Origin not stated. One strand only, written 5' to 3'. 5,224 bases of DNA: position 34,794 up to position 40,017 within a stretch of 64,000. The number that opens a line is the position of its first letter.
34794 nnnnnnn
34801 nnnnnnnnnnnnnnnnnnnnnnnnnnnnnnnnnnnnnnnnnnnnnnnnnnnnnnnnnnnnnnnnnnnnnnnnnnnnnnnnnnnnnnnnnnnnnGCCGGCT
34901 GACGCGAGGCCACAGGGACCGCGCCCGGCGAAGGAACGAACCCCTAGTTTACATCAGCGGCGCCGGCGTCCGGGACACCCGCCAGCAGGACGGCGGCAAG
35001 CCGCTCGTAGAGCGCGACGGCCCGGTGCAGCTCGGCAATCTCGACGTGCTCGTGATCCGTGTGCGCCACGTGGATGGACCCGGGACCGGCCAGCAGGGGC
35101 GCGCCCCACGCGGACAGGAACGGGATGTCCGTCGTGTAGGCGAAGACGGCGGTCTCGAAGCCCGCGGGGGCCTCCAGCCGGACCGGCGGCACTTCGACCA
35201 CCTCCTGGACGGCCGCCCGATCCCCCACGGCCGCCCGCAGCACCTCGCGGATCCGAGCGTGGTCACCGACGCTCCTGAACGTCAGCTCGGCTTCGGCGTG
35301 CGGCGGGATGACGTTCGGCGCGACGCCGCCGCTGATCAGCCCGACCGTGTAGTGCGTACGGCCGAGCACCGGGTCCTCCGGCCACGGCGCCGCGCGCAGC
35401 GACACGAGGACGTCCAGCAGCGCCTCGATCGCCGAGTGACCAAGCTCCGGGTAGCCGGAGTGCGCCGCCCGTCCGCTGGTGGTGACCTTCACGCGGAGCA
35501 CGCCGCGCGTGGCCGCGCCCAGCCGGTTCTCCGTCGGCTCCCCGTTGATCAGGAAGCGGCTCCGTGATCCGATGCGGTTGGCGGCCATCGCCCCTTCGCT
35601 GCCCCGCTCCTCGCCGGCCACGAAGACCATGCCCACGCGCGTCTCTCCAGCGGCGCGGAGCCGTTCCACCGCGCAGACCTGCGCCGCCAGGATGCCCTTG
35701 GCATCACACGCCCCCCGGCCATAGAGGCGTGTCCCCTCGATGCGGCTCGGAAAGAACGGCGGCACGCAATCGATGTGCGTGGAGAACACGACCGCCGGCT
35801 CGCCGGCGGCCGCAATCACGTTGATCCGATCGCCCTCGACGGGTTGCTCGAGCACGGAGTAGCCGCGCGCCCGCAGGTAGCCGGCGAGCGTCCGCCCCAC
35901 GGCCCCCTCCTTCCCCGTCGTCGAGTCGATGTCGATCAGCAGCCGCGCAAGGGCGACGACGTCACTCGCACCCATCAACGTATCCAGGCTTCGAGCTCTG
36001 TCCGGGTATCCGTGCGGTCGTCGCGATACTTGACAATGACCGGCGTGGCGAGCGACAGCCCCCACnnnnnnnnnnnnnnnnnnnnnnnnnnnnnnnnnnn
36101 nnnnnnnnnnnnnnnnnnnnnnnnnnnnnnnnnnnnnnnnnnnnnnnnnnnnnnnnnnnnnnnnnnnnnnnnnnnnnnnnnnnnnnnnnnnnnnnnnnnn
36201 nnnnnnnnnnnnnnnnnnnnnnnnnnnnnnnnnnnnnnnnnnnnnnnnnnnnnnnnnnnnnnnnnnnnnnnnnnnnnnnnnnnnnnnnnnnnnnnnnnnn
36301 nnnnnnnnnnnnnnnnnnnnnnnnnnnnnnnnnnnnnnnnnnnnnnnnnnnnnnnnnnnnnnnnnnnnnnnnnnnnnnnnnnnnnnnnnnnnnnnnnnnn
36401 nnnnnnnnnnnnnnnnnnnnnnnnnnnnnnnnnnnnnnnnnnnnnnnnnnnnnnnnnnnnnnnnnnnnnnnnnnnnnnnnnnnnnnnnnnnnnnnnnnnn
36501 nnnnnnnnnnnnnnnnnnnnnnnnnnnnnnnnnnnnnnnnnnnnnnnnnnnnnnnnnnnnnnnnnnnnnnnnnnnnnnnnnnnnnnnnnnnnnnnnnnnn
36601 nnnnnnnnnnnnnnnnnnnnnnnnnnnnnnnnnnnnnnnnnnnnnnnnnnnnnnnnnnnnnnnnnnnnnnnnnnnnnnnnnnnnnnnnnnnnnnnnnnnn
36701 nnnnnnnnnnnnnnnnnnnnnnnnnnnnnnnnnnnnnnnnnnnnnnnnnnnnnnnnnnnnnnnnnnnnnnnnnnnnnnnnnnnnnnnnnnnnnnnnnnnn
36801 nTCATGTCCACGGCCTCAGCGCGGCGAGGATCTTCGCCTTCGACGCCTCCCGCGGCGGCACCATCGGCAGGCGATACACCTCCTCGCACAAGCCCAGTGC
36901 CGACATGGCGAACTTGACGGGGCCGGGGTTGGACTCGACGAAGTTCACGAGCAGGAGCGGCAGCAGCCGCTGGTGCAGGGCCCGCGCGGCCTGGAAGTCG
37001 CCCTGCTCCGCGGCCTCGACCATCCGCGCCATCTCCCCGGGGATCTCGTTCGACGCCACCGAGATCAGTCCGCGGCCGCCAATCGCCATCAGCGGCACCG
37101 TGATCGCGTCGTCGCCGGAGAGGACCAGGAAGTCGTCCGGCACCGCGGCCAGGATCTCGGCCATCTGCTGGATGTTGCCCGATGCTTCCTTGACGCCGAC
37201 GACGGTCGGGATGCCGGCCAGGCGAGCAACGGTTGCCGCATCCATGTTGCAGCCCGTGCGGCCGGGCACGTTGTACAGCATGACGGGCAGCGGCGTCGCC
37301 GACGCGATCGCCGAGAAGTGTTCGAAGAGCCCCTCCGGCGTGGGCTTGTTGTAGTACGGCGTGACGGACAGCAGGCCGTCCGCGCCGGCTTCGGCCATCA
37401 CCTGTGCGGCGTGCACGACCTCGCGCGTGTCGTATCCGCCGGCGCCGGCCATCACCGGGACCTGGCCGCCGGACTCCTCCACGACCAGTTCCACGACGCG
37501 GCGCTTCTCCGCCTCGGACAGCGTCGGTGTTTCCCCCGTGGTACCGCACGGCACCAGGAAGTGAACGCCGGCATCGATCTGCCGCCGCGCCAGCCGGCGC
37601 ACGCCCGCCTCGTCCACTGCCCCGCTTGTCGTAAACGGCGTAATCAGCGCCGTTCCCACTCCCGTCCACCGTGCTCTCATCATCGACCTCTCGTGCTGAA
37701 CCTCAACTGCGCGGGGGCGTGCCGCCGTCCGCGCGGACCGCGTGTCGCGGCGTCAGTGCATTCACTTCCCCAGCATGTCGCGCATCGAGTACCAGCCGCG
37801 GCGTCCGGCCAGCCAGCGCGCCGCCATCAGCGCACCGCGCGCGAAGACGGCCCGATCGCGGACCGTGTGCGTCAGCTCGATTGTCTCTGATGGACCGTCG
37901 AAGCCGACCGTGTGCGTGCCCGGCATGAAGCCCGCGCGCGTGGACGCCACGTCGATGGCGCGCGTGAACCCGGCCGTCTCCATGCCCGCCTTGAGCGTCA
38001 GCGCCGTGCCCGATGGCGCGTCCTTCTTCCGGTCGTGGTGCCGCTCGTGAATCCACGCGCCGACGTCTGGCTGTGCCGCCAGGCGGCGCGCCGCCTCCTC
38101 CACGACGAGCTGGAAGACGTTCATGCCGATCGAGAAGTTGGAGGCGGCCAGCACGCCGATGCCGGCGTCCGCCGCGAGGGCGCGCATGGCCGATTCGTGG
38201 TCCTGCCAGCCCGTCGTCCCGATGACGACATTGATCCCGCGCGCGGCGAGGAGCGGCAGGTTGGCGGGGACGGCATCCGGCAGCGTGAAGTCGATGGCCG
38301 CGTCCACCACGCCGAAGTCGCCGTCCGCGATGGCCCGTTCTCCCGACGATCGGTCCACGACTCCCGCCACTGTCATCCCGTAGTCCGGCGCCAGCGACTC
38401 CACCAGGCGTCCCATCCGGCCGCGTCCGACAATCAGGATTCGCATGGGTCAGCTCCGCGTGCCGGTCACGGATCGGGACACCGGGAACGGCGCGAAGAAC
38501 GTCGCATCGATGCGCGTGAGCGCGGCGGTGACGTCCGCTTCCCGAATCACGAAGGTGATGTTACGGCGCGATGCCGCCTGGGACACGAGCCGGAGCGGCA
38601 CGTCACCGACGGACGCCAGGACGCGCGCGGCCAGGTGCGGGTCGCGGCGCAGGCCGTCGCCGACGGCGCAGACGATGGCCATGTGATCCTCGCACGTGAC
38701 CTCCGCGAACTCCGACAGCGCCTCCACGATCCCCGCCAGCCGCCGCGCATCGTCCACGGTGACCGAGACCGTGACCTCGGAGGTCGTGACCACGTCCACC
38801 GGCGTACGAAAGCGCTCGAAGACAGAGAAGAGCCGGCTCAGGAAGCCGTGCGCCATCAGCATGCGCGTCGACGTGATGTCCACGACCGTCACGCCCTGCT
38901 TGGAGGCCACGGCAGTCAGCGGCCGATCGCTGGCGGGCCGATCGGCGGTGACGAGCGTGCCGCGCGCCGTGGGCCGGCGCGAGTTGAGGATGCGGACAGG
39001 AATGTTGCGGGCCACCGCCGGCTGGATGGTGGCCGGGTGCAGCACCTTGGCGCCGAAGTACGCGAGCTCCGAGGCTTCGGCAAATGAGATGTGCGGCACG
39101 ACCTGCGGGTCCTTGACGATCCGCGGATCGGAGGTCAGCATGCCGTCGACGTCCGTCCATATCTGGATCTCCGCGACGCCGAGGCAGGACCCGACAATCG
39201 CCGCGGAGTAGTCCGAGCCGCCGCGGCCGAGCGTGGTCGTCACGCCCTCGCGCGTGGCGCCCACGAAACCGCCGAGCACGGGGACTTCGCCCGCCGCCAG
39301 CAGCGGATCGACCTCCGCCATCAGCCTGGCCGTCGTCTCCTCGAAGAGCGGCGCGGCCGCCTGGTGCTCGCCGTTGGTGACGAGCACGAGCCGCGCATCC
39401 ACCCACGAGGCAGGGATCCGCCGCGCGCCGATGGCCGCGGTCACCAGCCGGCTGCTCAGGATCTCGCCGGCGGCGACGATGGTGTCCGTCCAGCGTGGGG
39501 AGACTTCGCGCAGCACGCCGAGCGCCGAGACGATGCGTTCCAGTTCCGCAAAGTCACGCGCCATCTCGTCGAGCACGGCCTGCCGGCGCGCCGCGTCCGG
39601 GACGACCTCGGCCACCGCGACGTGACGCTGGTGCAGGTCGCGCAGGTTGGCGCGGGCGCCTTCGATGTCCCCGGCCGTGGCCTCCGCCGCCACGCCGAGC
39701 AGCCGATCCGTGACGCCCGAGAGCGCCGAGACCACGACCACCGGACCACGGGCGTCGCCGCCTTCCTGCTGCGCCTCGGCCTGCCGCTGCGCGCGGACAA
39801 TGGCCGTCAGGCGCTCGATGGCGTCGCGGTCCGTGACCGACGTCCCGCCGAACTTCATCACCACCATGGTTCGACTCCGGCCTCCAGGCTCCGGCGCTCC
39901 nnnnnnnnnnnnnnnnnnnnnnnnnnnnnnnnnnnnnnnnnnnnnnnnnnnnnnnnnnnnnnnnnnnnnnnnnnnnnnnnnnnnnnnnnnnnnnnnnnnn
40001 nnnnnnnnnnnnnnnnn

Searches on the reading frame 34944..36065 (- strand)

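Call 52: search_protein_families(library=pfam, proteins=[window:34944-36065:-], max_evalue=0.001)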
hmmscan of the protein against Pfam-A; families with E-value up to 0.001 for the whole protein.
window:34944-36065:- (373 aa): 2 families
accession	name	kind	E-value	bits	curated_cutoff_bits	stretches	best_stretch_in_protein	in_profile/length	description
PF01546.33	Peptidase_M20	-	2.7e-22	80.1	24.6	1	94-357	2-204/206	Peptidase family M20/M25/M40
PF07687.19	M20_dimer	-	9e-20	71.1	21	1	185-279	2-98/107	Peptidase dimerisation domain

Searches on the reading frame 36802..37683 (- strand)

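Call 52: search_protein_families(library=pfam, proteins=[window:36802-37683:-], max_evalue=0.001)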
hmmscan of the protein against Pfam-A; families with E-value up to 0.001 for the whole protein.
window:36802-37683:- (293 aa): 2 families
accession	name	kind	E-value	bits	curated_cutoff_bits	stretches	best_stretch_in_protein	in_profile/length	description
PF00701.28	DHDPS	-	1.6e-93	313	22.1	1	7-289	3-286/289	Dihydrodipicolinate synthetase family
PF00391.29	PEP-utilizers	-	0.00066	19.7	23.1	0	143-173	31-61/72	PEP-utilising enzyme, mobile domain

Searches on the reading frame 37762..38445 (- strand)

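Call 52: search_protein_families(library=pfam, proteins=[window:37762-38445:-], max_evalue=0.001)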
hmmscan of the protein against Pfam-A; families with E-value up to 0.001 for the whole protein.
window:37762-38445:- (227 aa): 2 families
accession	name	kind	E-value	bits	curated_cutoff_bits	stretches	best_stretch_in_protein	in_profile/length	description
PF05173.19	DapB_C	-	2.9e-32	111.7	27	1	107-225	1-121/121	Dihydrodipicolinate reductase, C-terminus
PF01113.26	DapB_N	-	1e-16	61.6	25.6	1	1-104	1-124/124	Dihydrodipicolinate reductase, N-terminus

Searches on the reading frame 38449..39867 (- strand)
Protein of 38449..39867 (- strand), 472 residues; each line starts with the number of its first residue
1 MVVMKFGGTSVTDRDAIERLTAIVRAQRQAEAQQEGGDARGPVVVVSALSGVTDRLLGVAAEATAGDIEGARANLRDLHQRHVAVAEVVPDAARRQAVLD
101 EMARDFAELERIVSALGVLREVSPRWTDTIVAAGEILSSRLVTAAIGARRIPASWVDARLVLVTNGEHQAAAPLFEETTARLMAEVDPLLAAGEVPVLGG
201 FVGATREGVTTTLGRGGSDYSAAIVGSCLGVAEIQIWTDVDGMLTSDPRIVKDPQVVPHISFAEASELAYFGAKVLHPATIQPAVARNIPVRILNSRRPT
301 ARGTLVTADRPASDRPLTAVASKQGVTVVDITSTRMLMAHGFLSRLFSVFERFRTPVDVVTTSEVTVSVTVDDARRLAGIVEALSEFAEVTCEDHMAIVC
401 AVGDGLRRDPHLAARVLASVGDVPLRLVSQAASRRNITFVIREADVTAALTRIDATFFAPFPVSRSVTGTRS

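Call 52: search_protein_families(library=pfam, proteins=[window:38449-39867:-], max_evalue=0.001)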
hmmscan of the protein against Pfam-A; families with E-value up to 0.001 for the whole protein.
window:38449-39867:- (472 aa): 2 families
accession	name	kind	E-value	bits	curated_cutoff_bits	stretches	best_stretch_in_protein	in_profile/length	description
PF00696.33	AA_kinase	-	3.6e-48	164.8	24.9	1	1-295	2-234/234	Amino acid kinase family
PF22468.2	ACT_9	-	1.9e-16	60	27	1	399-457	1-61/61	ACT domain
